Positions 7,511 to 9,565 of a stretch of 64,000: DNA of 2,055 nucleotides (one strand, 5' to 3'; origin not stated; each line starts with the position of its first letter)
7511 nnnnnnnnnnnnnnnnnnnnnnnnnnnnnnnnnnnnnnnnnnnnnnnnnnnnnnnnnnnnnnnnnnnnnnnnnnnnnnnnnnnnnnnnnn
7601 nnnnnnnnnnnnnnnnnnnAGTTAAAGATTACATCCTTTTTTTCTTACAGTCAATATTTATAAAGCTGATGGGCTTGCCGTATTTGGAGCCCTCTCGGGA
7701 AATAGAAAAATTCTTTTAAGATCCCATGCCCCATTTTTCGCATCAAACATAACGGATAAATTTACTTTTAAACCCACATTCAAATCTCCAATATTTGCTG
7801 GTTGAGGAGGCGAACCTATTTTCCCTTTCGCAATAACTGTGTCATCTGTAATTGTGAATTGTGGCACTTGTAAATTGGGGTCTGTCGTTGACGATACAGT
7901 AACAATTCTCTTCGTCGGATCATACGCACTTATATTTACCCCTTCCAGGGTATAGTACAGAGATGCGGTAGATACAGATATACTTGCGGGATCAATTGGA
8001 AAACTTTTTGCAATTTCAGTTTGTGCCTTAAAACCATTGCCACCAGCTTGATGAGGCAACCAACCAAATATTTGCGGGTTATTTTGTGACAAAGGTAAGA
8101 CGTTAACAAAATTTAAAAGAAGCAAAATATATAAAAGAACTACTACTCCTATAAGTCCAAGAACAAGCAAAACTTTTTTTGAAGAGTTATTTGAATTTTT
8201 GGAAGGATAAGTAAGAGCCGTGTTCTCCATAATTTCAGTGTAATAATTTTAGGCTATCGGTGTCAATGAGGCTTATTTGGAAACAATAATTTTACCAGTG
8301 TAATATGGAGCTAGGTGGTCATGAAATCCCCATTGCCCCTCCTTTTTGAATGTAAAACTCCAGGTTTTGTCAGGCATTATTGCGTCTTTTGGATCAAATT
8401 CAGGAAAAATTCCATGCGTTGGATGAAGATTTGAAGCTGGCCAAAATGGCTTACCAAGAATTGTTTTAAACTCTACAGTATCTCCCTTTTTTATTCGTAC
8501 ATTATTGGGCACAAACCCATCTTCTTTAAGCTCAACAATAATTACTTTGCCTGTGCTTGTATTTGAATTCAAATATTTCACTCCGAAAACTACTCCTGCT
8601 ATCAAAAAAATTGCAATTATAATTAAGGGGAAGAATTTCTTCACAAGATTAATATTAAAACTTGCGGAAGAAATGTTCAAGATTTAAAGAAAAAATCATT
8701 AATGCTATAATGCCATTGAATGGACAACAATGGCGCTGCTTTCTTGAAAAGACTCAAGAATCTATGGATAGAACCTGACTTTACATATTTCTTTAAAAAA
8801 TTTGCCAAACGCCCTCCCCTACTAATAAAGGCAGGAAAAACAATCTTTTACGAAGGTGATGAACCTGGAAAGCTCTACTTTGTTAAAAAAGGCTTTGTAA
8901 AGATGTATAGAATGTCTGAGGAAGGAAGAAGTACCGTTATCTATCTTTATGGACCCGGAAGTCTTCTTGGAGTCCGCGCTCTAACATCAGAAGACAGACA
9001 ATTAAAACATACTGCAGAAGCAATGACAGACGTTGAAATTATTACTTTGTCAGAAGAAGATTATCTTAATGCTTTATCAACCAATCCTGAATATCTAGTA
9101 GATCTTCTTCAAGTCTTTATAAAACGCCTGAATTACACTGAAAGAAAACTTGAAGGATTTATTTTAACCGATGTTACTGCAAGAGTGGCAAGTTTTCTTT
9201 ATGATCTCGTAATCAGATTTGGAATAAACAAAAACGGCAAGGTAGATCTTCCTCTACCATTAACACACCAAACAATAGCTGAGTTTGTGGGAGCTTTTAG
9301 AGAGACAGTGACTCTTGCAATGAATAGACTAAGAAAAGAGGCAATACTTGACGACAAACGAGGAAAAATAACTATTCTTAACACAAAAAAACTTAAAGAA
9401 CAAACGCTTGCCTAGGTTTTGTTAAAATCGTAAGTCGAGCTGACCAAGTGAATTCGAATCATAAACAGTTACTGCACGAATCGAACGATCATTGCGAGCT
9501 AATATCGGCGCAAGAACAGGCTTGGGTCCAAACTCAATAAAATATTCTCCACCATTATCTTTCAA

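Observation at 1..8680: Tandem array of at least five divergent Cys-rich, membrane-anchored paralogs with duplicated HxxGH motifs, embedded in an all-secreted locus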

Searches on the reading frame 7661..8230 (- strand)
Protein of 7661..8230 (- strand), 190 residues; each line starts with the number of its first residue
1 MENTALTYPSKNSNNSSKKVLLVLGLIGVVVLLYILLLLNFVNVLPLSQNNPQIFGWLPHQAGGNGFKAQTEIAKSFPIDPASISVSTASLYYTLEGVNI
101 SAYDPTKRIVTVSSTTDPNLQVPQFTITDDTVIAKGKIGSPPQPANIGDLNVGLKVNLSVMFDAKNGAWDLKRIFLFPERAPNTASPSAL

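Call 4: search_protein_families(library=pfam, proteins=[window:7661-8230:-], max_evalue=1)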
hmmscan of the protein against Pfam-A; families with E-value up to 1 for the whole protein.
window:7661-8230:- (190 aa): 0 families

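Call 21: search_protein_families(library=ncbifam, proteins=[window:7661-8230:-], max_evalue=0.1)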
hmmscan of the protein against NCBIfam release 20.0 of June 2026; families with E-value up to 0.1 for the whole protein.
window:7661-8230:- (190 aa): 0 families
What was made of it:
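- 7658..8230 (-): s190. Anchored 190-aa protein with no Cys and unknown role. Probably lineage-specific. No Pfam or NCBIfam hit (calls 4, 21).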

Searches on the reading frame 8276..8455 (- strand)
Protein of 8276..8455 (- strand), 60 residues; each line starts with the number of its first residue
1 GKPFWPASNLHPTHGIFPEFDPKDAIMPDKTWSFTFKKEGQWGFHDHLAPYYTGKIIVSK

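Call 82: search_solved_structures(query=A8, max_evalue=10, show_alignments=5)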
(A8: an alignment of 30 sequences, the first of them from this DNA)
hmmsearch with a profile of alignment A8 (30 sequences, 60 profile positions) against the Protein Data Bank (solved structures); distinct sequences matched with E-value up to 10: 80 (the best 60 are shown).
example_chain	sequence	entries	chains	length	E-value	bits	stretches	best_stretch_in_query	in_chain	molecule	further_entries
9cck_A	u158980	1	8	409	3e-05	27.2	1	20-59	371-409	Copper-containing nitrite reductase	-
1sfd_A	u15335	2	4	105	0.00015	25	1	26-59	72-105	Amicyanin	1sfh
1sf3_A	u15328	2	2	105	0.00043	23.5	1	26-59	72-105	Amicyanin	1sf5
6vox_A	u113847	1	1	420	0.00049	23.3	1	23-51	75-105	Copper oxidase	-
2zwn_A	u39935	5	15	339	0.00073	22.8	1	23-52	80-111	two-domain type laccase | Multicopper oxidase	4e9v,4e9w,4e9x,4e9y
1mda_A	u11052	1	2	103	0.0011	22.1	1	26-59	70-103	AMICYANIN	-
2qdv_A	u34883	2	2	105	0.0012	22.1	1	26-59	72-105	Amicyanin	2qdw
1aac_A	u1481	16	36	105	0.0012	22.1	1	26-59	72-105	AMICYANIN | PROTEIN (AMICYANIN)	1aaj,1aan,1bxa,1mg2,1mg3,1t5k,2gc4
4p5r_A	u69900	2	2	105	0.0012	22.1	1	26-59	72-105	Amicyanin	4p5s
2gb2_A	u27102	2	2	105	0.0012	22.1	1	26-59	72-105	Amicyanin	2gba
2idt_A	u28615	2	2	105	0.0015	21.8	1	26-59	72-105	Amicyanin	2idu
3rym_A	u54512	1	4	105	0.0015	21.8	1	26-59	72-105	Amicyanin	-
3ie9_A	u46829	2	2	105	0.0016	21.7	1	26-59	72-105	Amicyanin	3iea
2idq_A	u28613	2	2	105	0.0018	21.5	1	26-59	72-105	Amicyanin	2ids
3kw7_A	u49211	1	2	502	0.0036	20.6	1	18-52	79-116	Laccase B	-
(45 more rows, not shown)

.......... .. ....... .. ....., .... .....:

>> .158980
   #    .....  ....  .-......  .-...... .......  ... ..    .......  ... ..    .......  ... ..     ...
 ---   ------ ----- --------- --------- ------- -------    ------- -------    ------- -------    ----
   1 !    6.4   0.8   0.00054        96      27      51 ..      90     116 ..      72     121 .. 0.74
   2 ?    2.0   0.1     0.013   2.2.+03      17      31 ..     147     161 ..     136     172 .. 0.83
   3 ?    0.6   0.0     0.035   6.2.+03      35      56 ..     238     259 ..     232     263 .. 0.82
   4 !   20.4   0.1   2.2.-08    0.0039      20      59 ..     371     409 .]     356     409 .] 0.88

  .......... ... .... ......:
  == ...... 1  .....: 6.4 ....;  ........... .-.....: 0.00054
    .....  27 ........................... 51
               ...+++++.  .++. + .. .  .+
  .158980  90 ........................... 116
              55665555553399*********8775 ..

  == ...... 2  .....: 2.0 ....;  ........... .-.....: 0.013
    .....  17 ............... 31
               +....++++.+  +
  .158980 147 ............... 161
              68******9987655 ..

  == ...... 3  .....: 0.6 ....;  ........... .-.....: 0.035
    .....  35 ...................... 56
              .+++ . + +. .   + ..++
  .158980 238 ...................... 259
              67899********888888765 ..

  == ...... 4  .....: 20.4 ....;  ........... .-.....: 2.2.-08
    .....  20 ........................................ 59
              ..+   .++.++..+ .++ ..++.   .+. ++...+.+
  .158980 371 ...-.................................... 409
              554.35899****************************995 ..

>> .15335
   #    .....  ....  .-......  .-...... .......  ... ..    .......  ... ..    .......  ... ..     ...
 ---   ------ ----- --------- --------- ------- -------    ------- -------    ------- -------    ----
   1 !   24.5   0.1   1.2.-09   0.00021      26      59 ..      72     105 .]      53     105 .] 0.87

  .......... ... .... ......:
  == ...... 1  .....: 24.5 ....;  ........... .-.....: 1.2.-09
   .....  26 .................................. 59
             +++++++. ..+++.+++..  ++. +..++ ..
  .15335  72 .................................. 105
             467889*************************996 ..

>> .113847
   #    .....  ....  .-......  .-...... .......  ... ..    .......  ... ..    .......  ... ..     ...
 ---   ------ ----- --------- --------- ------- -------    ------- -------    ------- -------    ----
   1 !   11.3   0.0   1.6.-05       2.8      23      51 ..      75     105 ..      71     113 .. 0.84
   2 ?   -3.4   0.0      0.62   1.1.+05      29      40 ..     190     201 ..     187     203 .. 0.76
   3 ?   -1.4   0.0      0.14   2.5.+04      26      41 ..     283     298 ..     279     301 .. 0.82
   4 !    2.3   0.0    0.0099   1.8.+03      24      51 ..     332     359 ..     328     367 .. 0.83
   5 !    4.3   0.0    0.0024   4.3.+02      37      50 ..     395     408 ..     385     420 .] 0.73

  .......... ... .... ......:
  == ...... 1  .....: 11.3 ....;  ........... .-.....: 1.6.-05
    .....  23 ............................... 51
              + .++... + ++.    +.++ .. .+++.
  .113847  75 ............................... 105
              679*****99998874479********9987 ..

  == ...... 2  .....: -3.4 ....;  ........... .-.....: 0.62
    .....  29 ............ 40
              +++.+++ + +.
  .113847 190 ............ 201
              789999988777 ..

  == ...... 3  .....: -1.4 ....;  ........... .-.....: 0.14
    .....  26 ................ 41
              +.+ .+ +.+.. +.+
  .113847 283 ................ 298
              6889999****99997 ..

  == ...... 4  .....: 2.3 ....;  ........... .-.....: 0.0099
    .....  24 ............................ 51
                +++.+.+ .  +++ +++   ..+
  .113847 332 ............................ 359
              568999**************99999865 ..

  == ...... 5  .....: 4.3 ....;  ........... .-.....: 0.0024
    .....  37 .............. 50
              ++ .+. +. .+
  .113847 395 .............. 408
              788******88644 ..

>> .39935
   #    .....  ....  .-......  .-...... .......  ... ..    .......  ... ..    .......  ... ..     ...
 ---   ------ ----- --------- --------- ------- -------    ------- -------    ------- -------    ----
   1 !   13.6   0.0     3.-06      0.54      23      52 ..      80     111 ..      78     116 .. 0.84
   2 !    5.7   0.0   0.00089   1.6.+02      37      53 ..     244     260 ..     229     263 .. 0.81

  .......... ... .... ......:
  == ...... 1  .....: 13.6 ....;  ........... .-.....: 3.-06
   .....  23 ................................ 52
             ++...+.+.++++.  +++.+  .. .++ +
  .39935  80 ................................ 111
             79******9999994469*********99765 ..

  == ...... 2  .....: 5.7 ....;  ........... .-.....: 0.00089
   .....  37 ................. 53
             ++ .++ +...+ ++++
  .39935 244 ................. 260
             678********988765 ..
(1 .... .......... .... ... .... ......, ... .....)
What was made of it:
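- On Multicopper oxidase / NirK: One HxH motif aligns (6vox_A E 4.9e-4, 2zwn_A E 7.3e-4; call 82).
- Closest known: Multicopper oxidases and copper nitrite reductase. Same: The W-x-(Y/F)-H-x-H motif aligns with the HxH/HCH motifs (call 82).
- W-x-(Y/F)-H-D-H aligns with WYHPH, FHCH and FHDH of multicopper oxidases (E 5e-4 to 7e-4) and with YHCH of a NirK (call 82).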

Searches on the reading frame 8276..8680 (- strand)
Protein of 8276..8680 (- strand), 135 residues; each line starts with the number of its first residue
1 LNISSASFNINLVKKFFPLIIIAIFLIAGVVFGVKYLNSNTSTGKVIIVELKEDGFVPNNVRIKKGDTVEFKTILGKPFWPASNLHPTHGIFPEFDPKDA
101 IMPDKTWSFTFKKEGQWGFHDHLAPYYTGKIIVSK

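Call 4: search_protein_families(library=pfam, proteins=[window:8276-8680:-], max_evalue=1)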
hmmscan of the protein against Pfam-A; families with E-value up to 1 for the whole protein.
window:8276-8680:- (135 aa): 1 family
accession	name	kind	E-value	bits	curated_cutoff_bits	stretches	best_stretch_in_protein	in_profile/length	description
PF13473.12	Cupredoxin_1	-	2.5e-06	27.9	27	1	32-133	8-104/104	Cupredoxin-like domain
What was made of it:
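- On Cupredoxin fold (cup135, 8273-8680): PF13473 E 2.5e-6, 27.9 bits against a cut-off of 27 (call 4).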

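Call 21: search_protein_families(library=ncbifam, proteins=[window:8276-8680:-], max_evalue=0.1)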
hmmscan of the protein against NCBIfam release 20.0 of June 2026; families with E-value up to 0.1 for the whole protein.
window:8276-8680:- (135 aa): 4 families
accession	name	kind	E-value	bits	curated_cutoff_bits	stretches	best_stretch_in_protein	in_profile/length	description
TIGR02657.1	amicyanin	equivalog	0.00067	20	110.2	1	58-133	10-82/83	amicyanin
TIGR02656.1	cyanin_plasto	equivalog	0.0011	19.4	87.85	1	55-132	13-97/99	plastocyanin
NF046001.1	SecDF_plasm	equivalog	0.0048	15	500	1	8-43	4-40/878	protein translocase subunit SecDF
NF046080.1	PID_CTERM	domain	0.074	12.9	26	0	23-37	8-22/25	PID-CTERM protein-sorting domain-containing protein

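Call 44: search_solved_structures(query=A3, max_evalue=10, show_alignments=3)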
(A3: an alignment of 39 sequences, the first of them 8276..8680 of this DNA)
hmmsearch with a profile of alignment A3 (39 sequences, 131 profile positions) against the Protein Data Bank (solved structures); distinct sequences matched with E-value up to 10: 123 (the best 60 are shown).
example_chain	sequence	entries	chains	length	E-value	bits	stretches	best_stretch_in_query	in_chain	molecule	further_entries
1sfd_A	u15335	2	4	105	4.6e-09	39.6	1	35-130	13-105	Amicyanin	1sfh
1sf3_A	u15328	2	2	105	1.2e-08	38.2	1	35-130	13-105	Amicyanin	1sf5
2qdv_A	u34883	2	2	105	2.5e-08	37.1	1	35-130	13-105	Amicyanin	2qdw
1aac_A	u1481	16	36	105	3.3e-08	36.8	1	35-130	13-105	AMICYANIN | PROTEIN (AMICYANIN)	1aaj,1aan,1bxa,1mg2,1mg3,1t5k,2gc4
1mda_A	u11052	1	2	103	3.6e-08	36.7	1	36-130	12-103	AMICYANIN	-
2idt_A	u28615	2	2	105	4.3e-08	36.4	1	35-130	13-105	Amicyanin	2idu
3ie9_A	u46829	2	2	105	4.6e-08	36.3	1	35-130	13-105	Amicyanin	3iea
3rym_A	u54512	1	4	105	4.8e-08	36.3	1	35-130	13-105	Amicyanin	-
2idq_A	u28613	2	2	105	5.3e-08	36.1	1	35-130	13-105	Amicyanin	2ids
2gb2_A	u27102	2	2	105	7e-08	35.7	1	35-130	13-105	Amicyanin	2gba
4p5r_A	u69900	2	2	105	9.5e-08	35.3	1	35-130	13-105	Amicyanin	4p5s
3ply_A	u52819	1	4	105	3.1e-07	33.6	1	35-130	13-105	Amicyanin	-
3c75_A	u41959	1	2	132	2.2e-06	30.9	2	7-71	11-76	Amicyanin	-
9cck_A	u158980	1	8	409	3.5e-06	30.2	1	49-129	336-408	Copper-containing nitrite reductase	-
1id2_A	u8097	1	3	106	4.3e-05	26.7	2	33-71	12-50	AMICYANIN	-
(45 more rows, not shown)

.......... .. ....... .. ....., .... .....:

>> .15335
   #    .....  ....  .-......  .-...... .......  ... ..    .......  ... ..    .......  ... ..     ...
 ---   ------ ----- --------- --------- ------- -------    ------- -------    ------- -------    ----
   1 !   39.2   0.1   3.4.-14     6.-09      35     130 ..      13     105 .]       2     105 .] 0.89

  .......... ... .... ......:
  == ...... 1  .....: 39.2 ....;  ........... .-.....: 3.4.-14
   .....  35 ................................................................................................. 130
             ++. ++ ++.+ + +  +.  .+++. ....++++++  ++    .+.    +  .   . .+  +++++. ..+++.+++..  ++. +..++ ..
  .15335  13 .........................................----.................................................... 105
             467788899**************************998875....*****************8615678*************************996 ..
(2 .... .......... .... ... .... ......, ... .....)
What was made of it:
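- On Cupredoxin fold (cup135, 8273-8680): Amicyanin E 4.6e-9 (call 44).
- Amicyanin E 4.6e-9, with Cys to Asp, His to Ala and Met to Tyr/Phe at the T1 ligand positions (call 44).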

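Call 67: find_homologous_proteins(query=window:8276-8680:-, max_evalue=0.00001)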
Query window:8276-8680:- (135 aa): 68 proteins with E <= 0.00001 among 77 candidates.
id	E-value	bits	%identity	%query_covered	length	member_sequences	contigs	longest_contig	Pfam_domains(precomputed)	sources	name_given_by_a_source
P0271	9.1e-78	277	99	91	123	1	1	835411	PF13473.13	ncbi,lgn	-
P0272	4.8e-54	200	75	75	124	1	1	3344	PF13473.13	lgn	-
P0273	7.0e-48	180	61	91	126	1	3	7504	PF13473.13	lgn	-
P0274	2.9e-45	172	66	79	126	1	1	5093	-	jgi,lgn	-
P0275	2.9e-42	162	63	73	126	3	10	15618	PF13473.13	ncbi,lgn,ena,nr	ncbi:MAG: hypothetical protein A2776_01225 [Candidatus Levybacteria bacterium RIFCSPHIGHO2_01_FULL_4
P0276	7.9e-40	154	64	74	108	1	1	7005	PF13473.13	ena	-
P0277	1.7e-38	150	58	86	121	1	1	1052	-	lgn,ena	-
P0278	4.7e-38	148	63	70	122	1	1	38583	PF13473.13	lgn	-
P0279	7.4e-37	144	56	85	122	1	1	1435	PF13473.13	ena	-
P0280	3.9e-34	136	66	64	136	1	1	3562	PF13473.13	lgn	-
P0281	1.5e-33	134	49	85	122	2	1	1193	PF13473.13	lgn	-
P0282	2.9e-33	133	64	64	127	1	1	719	PF13473.13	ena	-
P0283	1.3e-32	131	50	84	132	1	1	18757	-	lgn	-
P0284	2.1e-32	130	59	70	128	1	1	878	-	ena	-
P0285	2.4e-32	130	49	87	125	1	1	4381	PF13473.13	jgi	-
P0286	1.5e-31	127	61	65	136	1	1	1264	PF13473.13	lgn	-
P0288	2.7e-31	126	48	85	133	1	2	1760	PF13473.13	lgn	-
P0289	7.6e-31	125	60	63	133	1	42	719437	PF13473.13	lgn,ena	-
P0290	7.7e-31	125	59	65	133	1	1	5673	PF13473.13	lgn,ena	-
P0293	3.4e-30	123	56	70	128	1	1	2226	PF13473.13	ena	-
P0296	5.3e-30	122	60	66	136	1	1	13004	PF13473.13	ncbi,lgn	-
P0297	7.5e-30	122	52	83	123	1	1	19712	PF13473.13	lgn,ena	-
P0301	2.6e-29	120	48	85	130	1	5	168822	PF13473.13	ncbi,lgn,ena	ncbi:MAG: hypothetical protein AAB440_00740 [Patescibacteria group bacterium]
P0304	1.2e-28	118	46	89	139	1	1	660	PF13473.13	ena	-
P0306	7.3e-28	115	41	92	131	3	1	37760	PF13473.13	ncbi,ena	-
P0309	5.0e-27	113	47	76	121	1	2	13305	PF13473.13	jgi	jgi:plastocyanin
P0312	8.2e-26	109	46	87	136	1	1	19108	PF13473.13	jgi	jgi:plastocyanin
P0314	2.3e-25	107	46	84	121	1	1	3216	PF13473.13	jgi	jgi:plastocyanin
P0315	2.3e-25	107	53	63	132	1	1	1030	PF13473.13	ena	-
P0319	1.8e-24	104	43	85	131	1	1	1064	PF13473.13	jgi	jgi:plastocyanin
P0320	4.0e-24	103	46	70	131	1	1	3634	PF13473.13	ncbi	-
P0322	1.3e-22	98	48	76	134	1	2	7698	PF13473.13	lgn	-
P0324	2.0e-22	98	42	85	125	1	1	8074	PF13473.13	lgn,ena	-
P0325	4.0e-22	97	54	63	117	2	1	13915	PF13473.13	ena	-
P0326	2.4e-21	94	40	91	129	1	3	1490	PF13473.13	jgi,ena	-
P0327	2.7e-21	94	39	90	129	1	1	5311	PF13473.13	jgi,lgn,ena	-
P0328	1.1e-20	92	43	89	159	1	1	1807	PF13473.13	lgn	-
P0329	1.1e-20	92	40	91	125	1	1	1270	PF13473.13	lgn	-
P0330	1.2e-20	92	51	61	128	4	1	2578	PF13473.13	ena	-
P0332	3.8e-20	90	41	84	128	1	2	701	PF13473.13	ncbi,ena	-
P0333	1.2e-19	89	49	70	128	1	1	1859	PF13473.13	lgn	-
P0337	5.6e-18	83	40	84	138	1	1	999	PF13473.13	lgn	-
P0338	8.8e-16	76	43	65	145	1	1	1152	PF13473.13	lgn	-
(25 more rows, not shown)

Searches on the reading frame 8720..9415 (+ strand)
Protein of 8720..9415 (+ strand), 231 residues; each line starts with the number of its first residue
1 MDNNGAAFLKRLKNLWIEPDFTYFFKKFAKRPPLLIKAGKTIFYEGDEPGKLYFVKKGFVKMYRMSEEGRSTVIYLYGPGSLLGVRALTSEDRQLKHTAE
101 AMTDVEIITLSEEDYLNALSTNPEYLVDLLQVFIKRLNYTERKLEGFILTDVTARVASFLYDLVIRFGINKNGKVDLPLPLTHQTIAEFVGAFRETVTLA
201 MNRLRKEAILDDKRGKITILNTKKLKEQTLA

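Call 40: search_protein_families(library=pfam, proteins=[window:8720-9415:+], max_evalue=1)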
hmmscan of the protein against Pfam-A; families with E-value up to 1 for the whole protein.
window:8720-9415:+ (231 aa): 3 families
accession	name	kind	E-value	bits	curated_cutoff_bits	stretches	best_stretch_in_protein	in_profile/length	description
PF00027.35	cNMP_binding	-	4.8e-19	68.6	27.5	1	36-122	4-89/89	Cyclic nucleotide-binding domain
PF13545.12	HTH_Crp_2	-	5.7e-17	61.9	27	1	154-227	1-69/70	Crp-like helix-turn-helix domain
PF00325.26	Crp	-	3.1e-05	24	21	1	179-207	1-29/32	Bacterial regulatory proteins, crp family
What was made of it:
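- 8720..9415 (+): Divergent Crp-family regulator without Cys. A possible local regulator, not conserved elsewhere. cNMP_binding plus HTH_Crp_2 (call 40).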
